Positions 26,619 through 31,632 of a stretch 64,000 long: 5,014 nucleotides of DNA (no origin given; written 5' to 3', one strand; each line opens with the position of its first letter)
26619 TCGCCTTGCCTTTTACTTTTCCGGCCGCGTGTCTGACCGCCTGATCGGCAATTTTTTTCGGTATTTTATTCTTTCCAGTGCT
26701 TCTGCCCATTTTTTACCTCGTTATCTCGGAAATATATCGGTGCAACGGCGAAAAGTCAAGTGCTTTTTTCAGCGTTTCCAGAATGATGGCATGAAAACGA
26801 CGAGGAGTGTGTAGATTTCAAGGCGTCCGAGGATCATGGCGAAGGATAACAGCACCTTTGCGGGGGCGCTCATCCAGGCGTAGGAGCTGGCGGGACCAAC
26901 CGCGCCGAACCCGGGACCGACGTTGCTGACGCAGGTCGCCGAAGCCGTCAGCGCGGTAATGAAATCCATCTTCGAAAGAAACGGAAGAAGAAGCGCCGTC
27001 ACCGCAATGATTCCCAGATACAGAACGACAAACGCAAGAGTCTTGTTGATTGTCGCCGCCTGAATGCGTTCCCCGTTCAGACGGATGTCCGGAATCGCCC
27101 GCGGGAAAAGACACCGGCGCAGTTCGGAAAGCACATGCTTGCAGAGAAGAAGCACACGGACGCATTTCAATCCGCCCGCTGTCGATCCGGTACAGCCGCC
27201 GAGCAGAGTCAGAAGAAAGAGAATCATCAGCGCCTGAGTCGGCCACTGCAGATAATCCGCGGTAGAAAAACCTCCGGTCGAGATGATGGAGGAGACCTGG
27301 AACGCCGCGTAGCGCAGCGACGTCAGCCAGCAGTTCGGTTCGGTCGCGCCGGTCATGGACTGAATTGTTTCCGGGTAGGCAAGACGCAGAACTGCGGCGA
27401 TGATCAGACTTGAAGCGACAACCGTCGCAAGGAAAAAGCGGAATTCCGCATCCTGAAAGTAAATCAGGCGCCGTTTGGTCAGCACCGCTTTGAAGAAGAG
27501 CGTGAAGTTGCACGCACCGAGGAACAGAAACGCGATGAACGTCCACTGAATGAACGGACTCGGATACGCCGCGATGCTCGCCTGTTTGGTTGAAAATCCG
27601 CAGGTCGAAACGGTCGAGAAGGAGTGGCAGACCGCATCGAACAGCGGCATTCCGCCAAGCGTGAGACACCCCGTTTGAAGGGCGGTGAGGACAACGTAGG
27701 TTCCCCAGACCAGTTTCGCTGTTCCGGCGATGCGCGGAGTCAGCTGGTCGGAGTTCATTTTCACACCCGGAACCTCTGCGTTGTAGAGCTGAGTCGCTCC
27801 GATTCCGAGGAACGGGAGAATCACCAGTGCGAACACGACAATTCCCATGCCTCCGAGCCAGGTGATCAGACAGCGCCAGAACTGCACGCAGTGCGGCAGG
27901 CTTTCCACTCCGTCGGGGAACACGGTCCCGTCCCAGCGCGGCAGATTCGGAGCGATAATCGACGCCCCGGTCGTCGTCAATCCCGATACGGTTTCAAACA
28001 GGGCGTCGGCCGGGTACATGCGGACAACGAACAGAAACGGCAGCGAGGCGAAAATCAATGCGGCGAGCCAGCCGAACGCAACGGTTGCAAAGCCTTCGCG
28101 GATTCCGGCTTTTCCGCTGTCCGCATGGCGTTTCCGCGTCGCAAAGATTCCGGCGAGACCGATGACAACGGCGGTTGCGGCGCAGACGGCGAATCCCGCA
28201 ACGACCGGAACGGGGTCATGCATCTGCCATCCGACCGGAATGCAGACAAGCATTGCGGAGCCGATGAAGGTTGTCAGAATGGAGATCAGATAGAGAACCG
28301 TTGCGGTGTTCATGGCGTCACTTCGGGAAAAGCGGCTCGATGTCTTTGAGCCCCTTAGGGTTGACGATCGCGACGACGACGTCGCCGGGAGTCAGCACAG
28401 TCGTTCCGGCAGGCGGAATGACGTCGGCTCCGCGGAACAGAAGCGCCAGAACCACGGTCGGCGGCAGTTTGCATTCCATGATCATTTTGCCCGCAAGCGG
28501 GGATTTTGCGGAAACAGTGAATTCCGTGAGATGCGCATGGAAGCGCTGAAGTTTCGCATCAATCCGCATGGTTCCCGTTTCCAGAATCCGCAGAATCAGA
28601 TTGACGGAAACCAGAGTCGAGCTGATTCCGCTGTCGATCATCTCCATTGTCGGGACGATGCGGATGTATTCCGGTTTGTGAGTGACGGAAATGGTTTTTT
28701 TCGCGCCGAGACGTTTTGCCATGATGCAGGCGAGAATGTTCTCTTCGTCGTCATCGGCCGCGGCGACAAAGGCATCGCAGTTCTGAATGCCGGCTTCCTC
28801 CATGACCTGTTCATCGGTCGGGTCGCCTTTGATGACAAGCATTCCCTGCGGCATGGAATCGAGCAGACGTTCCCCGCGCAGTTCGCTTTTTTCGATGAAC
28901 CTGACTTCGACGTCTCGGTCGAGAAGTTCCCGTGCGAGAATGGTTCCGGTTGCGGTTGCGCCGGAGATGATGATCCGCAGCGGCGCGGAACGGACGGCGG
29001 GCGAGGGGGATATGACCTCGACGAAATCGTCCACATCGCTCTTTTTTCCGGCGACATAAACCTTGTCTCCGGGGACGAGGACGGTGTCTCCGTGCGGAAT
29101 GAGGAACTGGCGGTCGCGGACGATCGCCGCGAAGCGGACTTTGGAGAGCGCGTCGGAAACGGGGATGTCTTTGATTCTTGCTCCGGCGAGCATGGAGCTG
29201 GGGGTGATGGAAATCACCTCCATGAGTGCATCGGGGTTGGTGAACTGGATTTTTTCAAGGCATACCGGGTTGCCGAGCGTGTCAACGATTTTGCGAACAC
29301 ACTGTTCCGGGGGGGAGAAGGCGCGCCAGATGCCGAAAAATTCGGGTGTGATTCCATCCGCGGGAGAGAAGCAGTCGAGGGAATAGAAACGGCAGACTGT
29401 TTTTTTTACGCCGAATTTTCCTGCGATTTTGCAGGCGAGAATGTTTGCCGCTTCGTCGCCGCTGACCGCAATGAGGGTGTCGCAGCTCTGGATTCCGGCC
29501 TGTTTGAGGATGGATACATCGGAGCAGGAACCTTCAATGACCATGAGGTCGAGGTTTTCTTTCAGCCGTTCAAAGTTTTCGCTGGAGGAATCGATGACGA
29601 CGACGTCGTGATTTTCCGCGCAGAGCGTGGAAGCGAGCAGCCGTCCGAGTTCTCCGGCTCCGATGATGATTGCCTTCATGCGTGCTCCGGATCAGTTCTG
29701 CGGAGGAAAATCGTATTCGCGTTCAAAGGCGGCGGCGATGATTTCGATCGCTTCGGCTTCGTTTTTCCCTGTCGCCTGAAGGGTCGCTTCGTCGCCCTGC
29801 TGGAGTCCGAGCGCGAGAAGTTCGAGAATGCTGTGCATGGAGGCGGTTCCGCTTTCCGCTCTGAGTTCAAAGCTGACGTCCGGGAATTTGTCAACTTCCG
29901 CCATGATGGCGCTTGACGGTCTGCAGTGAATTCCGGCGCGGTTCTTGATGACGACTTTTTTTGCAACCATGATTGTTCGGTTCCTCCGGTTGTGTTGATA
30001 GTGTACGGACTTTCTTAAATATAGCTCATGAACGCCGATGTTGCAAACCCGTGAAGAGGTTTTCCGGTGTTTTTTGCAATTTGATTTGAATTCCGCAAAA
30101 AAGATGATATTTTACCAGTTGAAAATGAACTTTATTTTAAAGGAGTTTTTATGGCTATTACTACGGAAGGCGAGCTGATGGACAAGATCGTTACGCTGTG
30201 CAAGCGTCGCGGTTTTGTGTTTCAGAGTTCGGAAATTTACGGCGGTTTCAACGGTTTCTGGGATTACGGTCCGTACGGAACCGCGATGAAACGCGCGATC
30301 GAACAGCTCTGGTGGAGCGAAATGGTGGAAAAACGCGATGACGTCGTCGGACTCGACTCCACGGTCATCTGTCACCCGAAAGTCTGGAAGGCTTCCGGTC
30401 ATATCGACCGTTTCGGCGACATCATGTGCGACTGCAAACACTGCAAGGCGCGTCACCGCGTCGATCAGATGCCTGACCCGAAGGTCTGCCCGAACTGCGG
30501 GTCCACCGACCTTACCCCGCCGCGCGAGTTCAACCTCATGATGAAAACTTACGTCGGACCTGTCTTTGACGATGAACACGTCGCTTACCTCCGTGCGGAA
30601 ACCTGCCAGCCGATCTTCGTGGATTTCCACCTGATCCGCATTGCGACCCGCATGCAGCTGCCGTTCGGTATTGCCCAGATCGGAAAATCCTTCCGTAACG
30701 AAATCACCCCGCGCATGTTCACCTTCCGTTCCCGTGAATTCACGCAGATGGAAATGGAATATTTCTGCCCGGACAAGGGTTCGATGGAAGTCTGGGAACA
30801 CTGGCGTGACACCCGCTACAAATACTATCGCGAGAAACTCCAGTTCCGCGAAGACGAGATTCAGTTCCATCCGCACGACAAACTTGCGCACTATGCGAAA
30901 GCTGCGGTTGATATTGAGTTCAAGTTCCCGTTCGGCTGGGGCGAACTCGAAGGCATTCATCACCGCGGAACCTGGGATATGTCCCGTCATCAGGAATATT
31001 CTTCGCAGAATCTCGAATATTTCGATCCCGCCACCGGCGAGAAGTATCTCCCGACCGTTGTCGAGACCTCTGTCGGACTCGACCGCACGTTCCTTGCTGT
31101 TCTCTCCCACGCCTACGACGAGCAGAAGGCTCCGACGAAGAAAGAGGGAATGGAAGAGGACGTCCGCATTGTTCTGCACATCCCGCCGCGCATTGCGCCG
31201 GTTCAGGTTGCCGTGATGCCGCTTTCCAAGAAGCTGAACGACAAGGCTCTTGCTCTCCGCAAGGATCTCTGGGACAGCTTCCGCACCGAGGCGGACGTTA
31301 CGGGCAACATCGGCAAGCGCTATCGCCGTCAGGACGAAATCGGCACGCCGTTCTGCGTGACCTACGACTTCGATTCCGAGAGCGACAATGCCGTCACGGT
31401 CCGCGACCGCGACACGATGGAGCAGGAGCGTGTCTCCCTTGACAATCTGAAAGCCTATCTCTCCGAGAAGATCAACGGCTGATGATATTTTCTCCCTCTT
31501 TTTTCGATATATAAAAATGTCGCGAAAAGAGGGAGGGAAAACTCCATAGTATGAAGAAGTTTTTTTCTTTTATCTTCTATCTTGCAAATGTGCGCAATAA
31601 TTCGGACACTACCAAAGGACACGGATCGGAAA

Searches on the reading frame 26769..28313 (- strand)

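Call 71: search_protein_families(library=pfam, proteins=[window:26769-28313:-], max_evalue=0.00001)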
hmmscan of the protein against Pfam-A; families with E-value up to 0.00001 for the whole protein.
window:26769-28313:- (514 aa): 1 family
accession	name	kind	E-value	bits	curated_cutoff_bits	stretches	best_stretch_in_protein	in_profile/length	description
PF02386.22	TrkH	-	4.5e-65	220.5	27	1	75-510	36-498/502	Cation transport protein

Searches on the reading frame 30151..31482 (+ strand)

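Call 71: search_protein_families(library=pfam, proteins=[window:30151-31482:+], max_evalue=0.00001)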
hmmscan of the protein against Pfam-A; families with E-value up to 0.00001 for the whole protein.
window:30151-31482:+ (443 aa): 2 families
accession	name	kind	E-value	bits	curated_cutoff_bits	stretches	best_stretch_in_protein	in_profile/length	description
PF03129.25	HGTP_anticodon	-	1.9e-23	82.9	21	1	352-439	1-93/94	Anticodon binding domain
PF00587.30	tRNA-synt_2b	-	8.8e-09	36.1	29.3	1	142-320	8-178/179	tRNA synthetase class II core domain (G, H, P, S and T)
